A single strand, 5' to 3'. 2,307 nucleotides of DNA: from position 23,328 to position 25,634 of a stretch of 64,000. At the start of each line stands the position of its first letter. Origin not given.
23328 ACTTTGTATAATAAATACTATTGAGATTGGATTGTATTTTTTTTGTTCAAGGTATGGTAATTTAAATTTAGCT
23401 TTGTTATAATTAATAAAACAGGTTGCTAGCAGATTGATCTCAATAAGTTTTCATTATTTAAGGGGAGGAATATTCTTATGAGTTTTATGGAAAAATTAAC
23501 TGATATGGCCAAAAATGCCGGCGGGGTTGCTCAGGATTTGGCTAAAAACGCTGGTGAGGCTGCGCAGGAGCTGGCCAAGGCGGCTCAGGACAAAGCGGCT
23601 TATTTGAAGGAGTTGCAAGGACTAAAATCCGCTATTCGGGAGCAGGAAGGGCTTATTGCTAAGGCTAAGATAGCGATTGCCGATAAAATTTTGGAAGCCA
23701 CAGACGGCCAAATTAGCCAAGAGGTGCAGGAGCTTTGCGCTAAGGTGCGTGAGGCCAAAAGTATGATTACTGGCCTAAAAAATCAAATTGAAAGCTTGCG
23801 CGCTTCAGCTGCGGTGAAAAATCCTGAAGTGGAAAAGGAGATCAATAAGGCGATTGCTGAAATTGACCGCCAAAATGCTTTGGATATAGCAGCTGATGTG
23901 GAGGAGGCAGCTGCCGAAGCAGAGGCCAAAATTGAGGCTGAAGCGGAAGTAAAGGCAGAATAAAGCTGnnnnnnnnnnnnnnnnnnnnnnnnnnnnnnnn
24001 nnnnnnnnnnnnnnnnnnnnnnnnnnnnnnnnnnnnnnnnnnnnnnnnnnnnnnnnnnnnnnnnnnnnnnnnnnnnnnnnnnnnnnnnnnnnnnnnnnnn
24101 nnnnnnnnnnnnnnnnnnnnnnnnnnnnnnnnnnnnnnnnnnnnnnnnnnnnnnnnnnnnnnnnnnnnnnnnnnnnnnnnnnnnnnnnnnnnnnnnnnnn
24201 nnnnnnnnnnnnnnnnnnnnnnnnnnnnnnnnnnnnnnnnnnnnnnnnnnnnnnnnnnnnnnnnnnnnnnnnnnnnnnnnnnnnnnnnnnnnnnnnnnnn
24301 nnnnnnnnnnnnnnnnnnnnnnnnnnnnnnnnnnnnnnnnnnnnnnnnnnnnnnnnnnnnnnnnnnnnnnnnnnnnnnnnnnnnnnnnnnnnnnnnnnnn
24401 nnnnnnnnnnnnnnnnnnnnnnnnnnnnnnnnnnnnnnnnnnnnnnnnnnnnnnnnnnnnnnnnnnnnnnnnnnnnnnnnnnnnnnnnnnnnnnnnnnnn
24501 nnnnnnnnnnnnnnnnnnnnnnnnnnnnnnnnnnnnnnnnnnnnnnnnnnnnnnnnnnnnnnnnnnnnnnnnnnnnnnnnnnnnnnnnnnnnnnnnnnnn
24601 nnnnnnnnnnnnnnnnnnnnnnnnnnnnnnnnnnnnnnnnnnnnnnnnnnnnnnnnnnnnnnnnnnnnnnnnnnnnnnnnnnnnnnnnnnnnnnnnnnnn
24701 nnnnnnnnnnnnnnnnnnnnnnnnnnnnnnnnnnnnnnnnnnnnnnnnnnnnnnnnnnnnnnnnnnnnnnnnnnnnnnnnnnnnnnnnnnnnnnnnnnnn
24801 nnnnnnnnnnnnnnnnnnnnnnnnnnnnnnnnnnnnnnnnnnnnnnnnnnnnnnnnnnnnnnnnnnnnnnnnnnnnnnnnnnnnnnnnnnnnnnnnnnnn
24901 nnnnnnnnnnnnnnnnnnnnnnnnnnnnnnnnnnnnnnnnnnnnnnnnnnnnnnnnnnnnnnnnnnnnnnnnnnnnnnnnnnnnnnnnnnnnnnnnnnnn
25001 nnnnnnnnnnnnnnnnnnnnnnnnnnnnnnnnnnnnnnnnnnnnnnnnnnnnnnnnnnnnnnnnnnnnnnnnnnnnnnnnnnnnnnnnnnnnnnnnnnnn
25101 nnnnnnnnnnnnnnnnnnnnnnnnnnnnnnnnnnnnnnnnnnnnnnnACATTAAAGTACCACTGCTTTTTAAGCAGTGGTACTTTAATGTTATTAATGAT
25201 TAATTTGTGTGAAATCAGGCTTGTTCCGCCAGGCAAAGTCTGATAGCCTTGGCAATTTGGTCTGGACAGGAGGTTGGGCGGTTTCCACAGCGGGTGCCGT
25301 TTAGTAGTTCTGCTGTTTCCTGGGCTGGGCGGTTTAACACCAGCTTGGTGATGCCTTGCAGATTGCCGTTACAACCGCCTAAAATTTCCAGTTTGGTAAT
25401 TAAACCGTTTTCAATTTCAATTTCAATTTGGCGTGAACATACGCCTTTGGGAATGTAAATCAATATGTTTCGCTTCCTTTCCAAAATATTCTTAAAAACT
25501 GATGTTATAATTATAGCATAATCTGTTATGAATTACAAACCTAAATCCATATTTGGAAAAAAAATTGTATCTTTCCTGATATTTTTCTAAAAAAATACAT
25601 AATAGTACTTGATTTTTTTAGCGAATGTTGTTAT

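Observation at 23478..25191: Two-gene operon of unknown function ending in a perfect 21-bp palindromic terminator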

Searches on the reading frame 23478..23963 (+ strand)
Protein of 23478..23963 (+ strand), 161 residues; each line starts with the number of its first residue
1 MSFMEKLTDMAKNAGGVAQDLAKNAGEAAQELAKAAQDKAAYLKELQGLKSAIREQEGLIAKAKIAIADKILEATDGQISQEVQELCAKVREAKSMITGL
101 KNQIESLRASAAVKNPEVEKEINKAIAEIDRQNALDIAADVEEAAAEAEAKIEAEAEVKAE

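Call 3: search_protein_families(library=pfam, proteins=[window:23478-23963:+], max_evalue=1)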
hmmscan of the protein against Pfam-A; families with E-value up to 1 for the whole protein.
window:23478-23963:+ (161 aa): 9 families
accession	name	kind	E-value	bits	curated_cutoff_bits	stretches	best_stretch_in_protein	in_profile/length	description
PF25764.1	KIF21A_4th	-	0.015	15.4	33.1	1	26-133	10-113/183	KIF21A-like domain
PF22743.2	PspAA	-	0.077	13.7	27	1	34-87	32-84/92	PspA-Associated protein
PF25762.1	HAUS1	-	0.41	10.8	40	0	61-125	108-172/236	HAUS augmin-like complex subunit 1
PF23735.1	KIF9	-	0.47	11.1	31.9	1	81-126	32-77/140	Kinesin-like protein KIF9 domain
PF05478.16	Prominin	-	0.59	8.6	34.3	1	8-104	628-714/799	Prominin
PF19903.4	DUF6376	-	0.64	10.8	27.3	1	18-102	12-96/116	Family of unknown function (DUF6376)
PF11727.13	ISG65-75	-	0.72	9.5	25.1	0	66-156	42-130/281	Invariant surface glycoprotein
PF10211.14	Ax_dynein_light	-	0.86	10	26.4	1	74-134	119-179/187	Axonemal dynein light chain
PF11559.13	ADIP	-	0.98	9.9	34.3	1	72-125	92-145/151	Afadin- and alpha -actinin-Binding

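Call 4: search_protein_families(library=ncbifam, proteins=[window:23478-23963:+], max_evalue=1)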
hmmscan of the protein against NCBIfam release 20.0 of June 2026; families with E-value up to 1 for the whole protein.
window:23478-23963:+ (161 aa): 3 families
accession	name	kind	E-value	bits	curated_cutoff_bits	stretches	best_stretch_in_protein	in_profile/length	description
TIGR04527.1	mycoplas_twoTM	subfamily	0.0051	16.5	125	1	17-129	69-159/248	MG_279/MG_280 family protein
NF008729.0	PRK11747.1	equivalog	0.045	12.2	598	1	6-132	277-401/703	ATP-dependent DNA helicase DinG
NF049847.1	FtsL_COG5462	equivalog_domain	0.26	11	50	1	78-115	20-57/85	cell division protein FtsL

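Call 7: find_homologous_proteins(query=window:23478-23963:+)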
Query window:23478-23963:+ (161 aa): 25 proteins with E <= 0.001 among 1183 candidates.
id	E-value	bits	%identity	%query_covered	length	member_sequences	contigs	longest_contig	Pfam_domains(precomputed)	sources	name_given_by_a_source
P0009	2.6e-81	288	98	100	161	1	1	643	-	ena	-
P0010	1.4e-80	286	99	99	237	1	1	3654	PF01121.27,PF00485.25,PF13238.13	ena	-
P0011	1.0e-77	277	96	84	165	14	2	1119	-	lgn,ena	-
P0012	2.3e-77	276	94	85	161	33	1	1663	-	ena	-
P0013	2.9e-68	246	87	85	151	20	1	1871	-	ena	-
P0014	2.9e-68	246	87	85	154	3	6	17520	-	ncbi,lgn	-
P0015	4.0e-66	239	79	89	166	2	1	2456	-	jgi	-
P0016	7.8e-50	187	75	85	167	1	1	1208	-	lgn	-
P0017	1.2e-44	170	100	59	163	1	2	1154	PF01066.27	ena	-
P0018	1.4e-43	167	72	85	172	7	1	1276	-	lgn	-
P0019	1.1e-34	138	75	63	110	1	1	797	-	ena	-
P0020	2.8e-32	130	84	52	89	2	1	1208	-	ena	-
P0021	5.2e-29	119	52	85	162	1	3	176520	-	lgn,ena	-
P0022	2.9e-28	117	53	85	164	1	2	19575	-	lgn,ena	-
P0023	1.0e-27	115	54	84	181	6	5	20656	-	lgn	-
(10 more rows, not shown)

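Call 11: find_encoding_contigs(protein=P0021, flank=6000, max_places=3)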
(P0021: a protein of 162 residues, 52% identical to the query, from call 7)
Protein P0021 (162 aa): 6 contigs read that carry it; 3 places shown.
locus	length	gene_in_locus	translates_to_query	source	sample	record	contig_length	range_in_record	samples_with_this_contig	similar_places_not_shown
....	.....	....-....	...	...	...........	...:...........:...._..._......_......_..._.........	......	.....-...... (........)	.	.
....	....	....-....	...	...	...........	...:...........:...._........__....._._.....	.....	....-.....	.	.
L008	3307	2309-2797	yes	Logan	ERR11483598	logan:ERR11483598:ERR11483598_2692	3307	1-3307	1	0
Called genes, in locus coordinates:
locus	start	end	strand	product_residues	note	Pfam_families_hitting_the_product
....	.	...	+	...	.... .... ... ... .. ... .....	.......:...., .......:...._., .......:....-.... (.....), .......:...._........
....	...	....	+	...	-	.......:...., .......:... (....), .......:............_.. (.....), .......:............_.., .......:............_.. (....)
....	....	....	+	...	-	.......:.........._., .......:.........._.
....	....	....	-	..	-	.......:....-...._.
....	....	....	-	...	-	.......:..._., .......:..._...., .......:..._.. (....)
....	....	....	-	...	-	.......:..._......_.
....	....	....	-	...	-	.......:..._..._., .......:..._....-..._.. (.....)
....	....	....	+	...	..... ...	-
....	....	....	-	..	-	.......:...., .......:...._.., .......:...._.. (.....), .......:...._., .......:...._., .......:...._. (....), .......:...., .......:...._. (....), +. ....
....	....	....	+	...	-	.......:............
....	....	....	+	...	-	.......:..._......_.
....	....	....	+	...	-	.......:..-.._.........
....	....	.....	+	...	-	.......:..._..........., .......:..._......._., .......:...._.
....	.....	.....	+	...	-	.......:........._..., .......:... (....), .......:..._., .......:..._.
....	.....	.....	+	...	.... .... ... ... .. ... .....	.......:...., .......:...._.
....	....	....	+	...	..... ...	-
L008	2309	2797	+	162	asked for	-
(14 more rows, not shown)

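Call 12: find_encoding_contigs(protein=P0023, flank=6000, max_places=3)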
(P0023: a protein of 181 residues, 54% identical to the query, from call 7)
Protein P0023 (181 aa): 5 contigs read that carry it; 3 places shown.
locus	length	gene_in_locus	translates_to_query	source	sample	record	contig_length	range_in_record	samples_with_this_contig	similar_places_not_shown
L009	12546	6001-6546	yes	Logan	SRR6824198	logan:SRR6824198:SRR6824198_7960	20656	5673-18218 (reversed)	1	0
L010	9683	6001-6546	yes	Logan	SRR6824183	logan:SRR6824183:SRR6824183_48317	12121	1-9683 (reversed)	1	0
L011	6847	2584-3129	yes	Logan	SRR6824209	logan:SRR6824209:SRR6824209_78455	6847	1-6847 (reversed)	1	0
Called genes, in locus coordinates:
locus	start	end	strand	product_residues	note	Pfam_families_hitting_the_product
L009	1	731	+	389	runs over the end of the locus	PF00226:DnaJ, PF01556:DnaJ_C, PF15777:Anti-TRAP (faint), PF00684:DnaJ_CXXCXGXG, PF27439:DnaJ_C_2 (faint)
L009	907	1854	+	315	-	PF06325:PrmA, PF05175:MTS, PF13489:Methyltransf_23 (weak), PF13847:Methyltransf_31, PF13649:Methyltransf_25 (weak)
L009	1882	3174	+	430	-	PF01979:Amidohydro_1, PF07969:Amidohydro_3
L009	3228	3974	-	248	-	PF02463:SMC_N, PF00005:ABC_tran, PF13304:AAA_21 (weak)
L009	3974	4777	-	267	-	PF00528:BPD_transp_1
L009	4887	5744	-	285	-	PF00497:SBP_bac_3, PF10613:Lig_chan-Glu_bd (weak)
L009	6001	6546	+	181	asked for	-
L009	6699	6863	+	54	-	PF00037:Fer4, PF12797:Fer4_2 (faint), PF13237:Fer4_10, PF14697:Fer4_21 (faint), PF12838:Fer4_7, PF13187:Fer4_9 (weak), PF00037:Fer4, PF12837:Fer4_6 (weak), +5 more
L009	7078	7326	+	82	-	PF12637:TSCPD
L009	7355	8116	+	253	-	PF01255:Prenyltransf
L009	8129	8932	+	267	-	PF01148:CTP_transf_1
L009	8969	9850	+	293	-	PF01594:AI-2E_transport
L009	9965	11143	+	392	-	PF02670:DXP_reductoisom, PF08436:DXP_redisom_C, PF13288:DXPR_C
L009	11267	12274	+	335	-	PF02163:Peptidase_M50, PF00595:PDZ, PF13180:PDZ_2, PF14685:PDZ_Tricorn (faint), PF17820:PDZ_6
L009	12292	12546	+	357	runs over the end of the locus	PF04551:GcpE, PF26540:GcpE_C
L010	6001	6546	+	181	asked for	-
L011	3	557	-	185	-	?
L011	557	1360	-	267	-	PF00528:BPD_transp_1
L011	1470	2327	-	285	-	PF00497:SBP_bac_3, PF10613:Lig_chan-Glu_bd (weak)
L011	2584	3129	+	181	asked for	-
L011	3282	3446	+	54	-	PF00037:Fer4, PF12797:Fer4_2 (faint), PF13237:Fer4_10, PF14697:Fer4_21 (faint), PF12838:Fer4_7, PF13187:Fer4_9 (weak), PF00037:Fer4, PF12837:Fer4_6 (weak), +5 more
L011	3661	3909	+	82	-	PF12637:TSCPD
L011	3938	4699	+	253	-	PF01255:Prenyltransf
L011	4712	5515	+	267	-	PF01148:CTP_transf_1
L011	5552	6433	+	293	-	PF01594:AI-2E_transport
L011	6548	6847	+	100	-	?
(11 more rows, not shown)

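Call 13: find_encoding_contigs(protein=P0014, flank=6000, max_places=3)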
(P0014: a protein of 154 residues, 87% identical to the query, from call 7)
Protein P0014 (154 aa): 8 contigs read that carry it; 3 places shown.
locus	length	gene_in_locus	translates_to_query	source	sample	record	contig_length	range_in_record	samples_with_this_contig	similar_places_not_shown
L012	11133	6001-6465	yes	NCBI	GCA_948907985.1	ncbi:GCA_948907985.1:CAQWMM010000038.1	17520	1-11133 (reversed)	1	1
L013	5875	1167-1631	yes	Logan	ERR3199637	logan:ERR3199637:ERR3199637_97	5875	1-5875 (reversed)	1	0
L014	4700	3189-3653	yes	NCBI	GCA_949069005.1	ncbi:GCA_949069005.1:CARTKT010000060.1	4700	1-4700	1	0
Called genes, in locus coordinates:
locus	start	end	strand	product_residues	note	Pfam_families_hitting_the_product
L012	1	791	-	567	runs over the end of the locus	PF00909:Ammonium_transp, PF00543:P-II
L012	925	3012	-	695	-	PF12437:GSIII_N, PF00120:Gln-synt_C, PF18318:Gln-synt_C-ter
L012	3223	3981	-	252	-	PF02463:SMC_N, PF09818:ABC_ATPase (faint), PF13175:AAA_15 (faint), PF13476:AAA_23 (weak), PF13555:AAA_29 (faint), PF00005:ABC_tran, PF13304:AAA_21 (weak)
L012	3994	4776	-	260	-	PF00528:BPD_transp_1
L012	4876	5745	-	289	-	PF00497:SBP_bac_3, PF10613:Lig_chan-Glu_bd (weak)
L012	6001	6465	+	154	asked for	-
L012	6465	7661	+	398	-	PF19875:DUF6348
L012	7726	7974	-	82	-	PF12637:TSCPD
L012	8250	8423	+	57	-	PF00037:Fer4 (weak), PF13237:Fer4_10, PF14697:Fer4_21 (weak), PF12838:Fer4_7, PF13187:Fer4_9, PF25160:LdpA_Fe-S-bd (weak), PF00037:Fer4 (weak), PF12837:Fer4_6 (weak), +4 more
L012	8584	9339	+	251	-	PF01255:Prenyltransf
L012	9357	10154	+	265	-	PF01148:CTP_transf_1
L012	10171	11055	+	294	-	PF01594:AI-2E_transport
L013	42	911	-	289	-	PF00497:SBP_bac_3, PF10613:Lig_chan-Glu_bd (weak)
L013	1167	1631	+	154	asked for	-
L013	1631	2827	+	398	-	PF19875:DUF6348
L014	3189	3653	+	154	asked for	-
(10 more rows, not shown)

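Call 15: search_protein_families(library=padloc, proteins=[window:23478-23963:+], max_evalue=1)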
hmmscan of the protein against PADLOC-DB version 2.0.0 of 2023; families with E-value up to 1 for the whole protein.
window:23478-23963:+ (161 aa): 4 families
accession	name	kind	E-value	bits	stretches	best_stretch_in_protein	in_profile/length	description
PDLC03865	LmuB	-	0.014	11.6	1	30-133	330-782/1007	-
PDLC00504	JetC1|JetC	-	0.041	9.9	1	23-155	310-448/1144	DUF3584 domain; MukB-like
PDLC04886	PDC-S06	-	0.067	9.9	1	21-156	296-426/727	-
PDLC03859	LmuB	-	0.25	8.4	1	21-155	351-478/611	-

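Call 16: search_protein_families(library=phrogs, proteins=[window:23478-23963:+], max_evalue=1)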
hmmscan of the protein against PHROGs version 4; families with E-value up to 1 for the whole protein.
window:23478-23963:+ (161 aa): 13 families
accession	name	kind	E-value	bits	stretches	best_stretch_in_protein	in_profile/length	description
phrog_3017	-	head and packaging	0.035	14.3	1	27-156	221-346/402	head maturation protease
phrog_20934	-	unknown function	0.037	15.2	1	71-121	13-61/76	-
phrog_32297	-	unknown function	0.038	15.1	1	50-101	2-53/94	-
phrog_26574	-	unknown function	0.087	13.8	1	37-132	142-236/254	-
phrog_36119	-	unknown function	0.099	13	1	36-121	130-217/247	-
phrog_31814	-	other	0.11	13.7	1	102-154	40-90/95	DNA methyltransferase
phrog_23961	-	DNA, RNA and nucleotide metabolism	0.22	13.2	0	67-114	24-73/97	endonuclease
phrog_6094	-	unknown function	0.26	12.1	1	76-108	24-56/142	-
phrog_11671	-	unknown function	0.4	11.7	1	49-126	57-131/146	-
phrog_25708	-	unknown function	0.42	11.9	1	27-80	39-92/97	-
phrog_35722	-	unknown function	0.43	12.1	1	4-50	40-81/113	-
phrog_34761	-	unknown function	0.43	11.6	0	81-105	49-73/83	-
phrog_7330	-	unknown function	0.78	11.1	0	68-110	29-71/82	-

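Call 52: search_solved_structures(query=A2, max_evalue=10)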
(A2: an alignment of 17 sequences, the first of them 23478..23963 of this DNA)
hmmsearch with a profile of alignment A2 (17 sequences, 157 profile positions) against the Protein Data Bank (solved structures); distinct sequences matched with E-value up to 10: 28.
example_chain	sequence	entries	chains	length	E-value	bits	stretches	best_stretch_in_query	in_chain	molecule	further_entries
9okb_K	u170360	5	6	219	0.00064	23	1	31-104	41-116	bmCENP-K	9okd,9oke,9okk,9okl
1l8d_A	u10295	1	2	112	0.0014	21.9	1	66-123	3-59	DNA double-strand break repair rad50 ATPase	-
6zff_A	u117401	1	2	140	0.0025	21.1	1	65-122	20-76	DNA double-strand break repair Rad50 ATPase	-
4zry_A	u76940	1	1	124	0.02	18.1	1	75-121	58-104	Keratin, type I cytoskeletal 10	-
3n4x_A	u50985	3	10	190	0.024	17.9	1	59-121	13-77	Monopolin complex subunit CSM1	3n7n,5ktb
5wkq_A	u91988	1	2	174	0.047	16.9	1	42-116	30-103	Invasin IpaB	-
3u0c_A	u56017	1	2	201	0.063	16.5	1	42-116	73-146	Invasin ipaB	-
6uui_X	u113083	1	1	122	0.088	16.1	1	76-121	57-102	Keratin, type I cytoskeletal 10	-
5j10_A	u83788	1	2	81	0.14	15.4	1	22-93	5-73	peptide design 2L4HC2_24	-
2lxy_A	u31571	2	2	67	0.17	15.2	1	70-130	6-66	2-mercaptophenol-alpha3C | 4-mercaptophenol-alpha3C protein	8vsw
8qox_B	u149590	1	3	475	0.17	15.1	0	64-106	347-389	Conserved membrane protein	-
2mi7_A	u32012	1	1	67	0.18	15.1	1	70-130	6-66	de novo protein a3Y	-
1lq7_A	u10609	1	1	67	0.19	14.9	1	70-130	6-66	Alpha3W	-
8ilt_A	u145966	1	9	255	0.24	14.7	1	19-61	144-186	Carboxylesterase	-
1fxk_C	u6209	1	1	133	0.25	14.6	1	46-111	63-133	PROTEIN (PREFOLDIN)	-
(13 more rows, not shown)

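Call 53: search_protein_families(library=pfam, alignment_id=A2, max_evalue=1)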
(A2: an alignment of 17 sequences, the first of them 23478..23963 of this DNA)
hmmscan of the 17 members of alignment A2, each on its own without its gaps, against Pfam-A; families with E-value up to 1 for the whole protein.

A. member 1, window:23478-23963:+ (161 aa): 9 families
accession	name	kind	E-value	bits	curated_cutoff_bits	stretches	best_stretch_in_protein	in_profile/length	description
PF25764.1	KIF21A_4th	-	0.015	15.4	33.1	1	26-133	10-113/183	KIF21A-like domain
PF22743.2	PspAA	-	0.077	13.7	27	1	34-87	32-84/92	PspA-Associated protein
PF25762.1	HAUS1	-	0.41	10.8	40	0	61-125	108-172/236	HAUS augmin-like complex subunit 1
PF23735.1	KIF9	-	0.47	11.1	31.9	1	81-126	32-77/140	Kinesin-like protein KIF9 domain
PF05478.16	Prominin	-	0.59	8.6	34.3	1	8-104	628-714/799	Prominin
PF19903.4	DUF6376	-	0.64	10.8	27.3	1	18-102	12-96/116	Family of unknown function (DUF6376)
PF11727.13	ISG65-75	-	0.72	9.5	25.1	0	66-156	42-130/281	Invariant surface glycoprotein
PF10211.14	Ax_dynein_light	-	0.86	10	26.4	1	74-134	119-179/187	Axonemal dynein light chain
PF11559.13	ADIP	-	0.98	9.9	34.3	1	72-125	92-145/151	Afadin- and alpha -actinin-Binding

B. families by the number of members that match (of 17 scanned): 107 families (the first 25 are shown)
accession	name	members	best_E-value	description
PF23735.1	KIF9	14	0.025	Kinesin-like protein KIF9 domain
PF14362.11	DUF4407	9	0.019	Domain of unknown function (DUF4407)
PF04513.17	Baculo_PEP_C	8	0.0076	Baculovirus polyhedron envelope protein, PEP, C terminus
PF19903.4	DUF6376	8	0.26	Family of unknown function (DUF6376)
PF07889.17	DUF1664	7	0.0097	Protein of unknown function (DUF1664)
PF06103.16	DUF948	7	0.06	Bacterial protein of unknown function (DUF948)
PF06818.20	Fez1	7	0.15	Fez1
PF05791.16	Bacillus_HBL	6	0.0014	Bacillus haemolytic enterotoxin (HBL)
PF25764.1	KIF21A_4th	6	0.015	KIF21A-like domain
PF22743.2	PspAA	5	0.036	PspA-Associated protein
PF24580.1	DUF7607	5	0.051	Domain of unknown function (DUF7607)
PF10146.14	zf-C4H2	4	0.041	Zinc finger-containing protein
PF08702.15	Fib_alpha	4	0.087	Fibrinogen alpha/beta chain family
PF25450.1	Rab11-FIP3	3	0.00039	Rab11-FIP3-like domain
PF15665.10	FAM184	3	0.0031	Family with sequence similarity 184, A and B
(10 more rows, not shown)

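Call 59: predict_structure(alignment_id=A2)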
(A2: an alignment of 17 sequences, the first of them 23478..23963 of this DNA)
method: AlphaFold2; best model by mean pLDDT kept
length: 161 residues; sequences in the alignment: 17
mean_pLDDT: 73.7   pTM: 0.54
mean pLDDT of the five models: 73.7, 72.8, 72.4, 70.3, 70.1
residues with pLDDT >= 90: 15; 70-90: 89; 50-70: 48; < 50: 9
segments of 3 or more residues with pLDDT < 50: 135-140
pLDDT, mean of each block of 10 residues (from residue 1): 60 56 66 77 86 89 89 82 90 90 85 74 75 53 52 57 46
secondary structure, 60 per line:
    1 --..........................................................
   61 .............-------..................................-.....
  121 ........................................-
elements in order: H3-73 H81-114 H116-160

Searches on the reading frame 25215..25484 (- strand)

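Call 3: search_protein_families(library=pfam, proteins=[window:25215-25484:-], max_evalue=1)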
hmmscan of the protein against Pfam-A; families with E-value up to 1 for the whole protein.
window:25215-25484:- (89 aa): 1 family
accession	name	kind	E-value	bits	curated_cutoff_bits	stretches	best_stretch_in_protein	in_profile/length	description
PF12637.14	TSCPD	-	9.9e-24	83.9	22.8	1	11-83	7-86/88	TSCPD domain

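Call 4: search_protein_families(library=ncbifam, proteins=[window:25215-25484:-], max_evalue=1)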
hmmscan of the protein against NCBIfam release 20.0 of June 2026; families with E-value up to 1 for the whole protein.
window:25215-25484:- (89 aa): 1 family
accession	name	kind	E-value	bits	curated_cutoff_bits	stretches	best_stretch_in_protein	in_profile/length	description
TIGR03905.1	TIGR03905_4_Cys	hypoth_equivalog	8.2e-27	93.5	67.7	1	10-82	3-75/78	TIGR03905 family TSCPD domain-containing protein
